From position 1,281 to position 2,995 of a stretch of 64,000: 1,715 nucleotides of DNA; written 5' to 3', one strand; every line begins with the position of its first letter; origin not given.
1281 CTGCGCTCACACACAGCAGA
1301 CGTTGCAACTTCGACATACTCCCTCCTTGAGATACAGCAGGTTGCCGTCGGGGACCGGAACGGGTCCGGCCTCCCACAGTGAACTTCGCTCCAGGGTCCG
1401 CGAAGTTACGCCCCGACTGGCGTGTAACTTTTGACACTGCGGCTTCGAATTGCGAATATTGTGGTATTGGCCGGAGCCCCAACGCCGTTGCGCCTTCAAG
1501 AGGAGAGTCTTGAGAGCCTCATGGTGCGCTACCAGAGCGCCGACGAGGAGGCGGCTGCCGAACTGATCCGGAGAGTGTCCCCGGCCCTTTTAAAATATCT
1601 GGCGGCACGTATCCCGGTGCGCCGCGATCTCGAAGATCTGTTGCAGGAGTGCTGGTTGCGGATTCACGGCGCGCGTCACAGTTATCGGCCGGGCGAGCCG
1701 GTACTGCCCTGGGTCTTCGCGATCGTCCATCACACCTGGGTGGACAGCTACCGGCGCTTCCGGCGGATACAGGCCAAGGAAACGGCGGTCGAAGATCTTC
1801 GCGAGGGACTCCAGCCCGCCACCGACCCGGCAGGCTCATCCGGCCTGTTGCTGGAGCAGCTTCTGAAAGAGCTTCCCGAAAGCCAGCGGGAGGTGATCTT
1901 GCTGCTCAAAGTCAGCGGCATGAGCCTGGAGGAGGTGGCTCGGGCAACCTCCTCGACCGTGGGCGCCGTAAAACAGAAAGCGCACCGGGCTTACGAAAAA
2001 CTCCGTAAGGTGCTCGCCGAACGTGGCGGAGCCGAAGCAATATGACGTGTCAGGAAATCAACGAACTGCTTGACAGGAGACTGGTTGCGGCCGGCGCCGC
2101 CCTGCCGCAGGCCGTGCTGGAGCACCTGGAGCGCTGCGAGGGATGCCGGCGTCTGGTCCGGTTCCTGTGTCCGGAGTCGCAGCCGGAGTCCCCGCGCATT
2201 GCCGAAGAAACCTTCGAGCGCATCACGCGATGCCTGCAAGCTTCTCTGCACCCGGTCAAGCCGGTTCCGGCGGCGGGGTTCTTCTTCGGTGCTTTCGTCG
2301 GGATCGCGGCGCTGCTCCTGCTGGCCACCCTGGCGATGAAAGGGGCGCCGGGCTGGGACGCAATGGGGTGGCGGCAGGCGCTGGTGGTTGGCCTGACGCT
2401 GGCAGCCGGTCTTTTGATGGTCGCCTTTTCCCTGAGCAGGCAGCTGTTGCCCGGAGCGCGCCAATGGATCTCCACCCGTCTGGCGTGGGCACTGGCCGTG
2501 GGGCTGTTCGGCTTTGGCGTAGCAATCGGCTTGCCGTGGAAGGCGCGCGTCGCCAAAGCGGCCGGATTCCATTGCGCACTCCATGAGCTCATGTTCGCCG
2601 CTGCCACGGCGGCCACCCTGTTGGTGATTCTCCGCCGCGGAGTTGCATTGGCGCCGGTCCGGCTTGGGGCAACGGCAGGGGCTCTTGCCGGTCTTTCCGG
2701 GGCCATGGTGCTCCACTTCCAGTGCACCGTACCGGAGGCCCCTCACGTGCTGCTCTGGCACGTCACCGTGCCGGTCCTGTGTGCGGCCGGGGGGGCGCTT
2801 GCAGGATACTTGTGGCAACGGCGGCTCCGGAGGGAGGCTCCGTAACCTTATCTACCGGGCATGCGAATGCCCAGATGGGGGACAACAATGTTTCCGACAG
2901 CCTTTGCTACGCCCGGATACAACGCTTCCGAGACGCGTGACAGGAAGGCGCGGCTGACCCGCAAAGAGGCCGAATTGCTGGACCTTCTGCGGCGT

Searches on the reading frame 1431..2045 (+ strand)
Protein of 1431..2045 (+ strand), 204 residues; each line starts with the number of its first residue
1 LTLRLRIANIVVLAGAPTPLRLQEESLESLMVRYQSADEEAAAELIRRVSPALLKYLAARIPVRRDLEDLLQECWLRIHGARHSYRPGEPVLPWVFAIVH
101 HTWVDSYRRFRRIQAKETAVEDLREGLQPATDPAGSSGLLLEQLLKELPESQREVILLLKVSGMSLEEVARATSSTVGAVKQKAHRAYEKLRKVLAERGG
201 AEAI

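Call 81: search_protein_families(library=pfam, proteins=[window:1431-2045:+], max_evalue=0.0001)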
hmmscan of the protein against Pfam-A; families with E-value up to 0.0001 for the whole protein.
window:1431-2045:+ (204 aa): 3 families
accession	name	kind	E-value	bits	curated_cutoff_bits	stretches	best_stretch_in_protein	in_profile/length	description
PF08281.18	Sigma70_r4_2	-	4.8e-13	49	25.7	1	140-191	3-54/54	Sigma-70, region 4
PF04542.20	Sigma70_r2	-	9.2e-11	41.8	24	1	45-112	1-70/71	Sigma-70 region 2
PF04545.22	Sigma70_r4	-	1.2e-09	38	24.1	1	144-193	1-50/50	Sigma-70, region 4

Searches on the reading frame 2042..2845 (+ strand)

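Call 81: search_protein_families(library=pfam, proteins=[window:2042-2845:+], max_evalue=0.0001)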
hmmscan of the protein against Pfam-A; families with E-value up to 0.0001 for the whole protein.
window:2042-2845:+ (267 aa): 1 family
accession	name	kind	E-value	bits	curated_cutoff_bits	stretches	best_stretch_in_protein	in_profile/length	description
PF06532.16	NrsF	-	5e-11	43.2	26.8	1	67-258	3-201/204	Negative regulator of sigma F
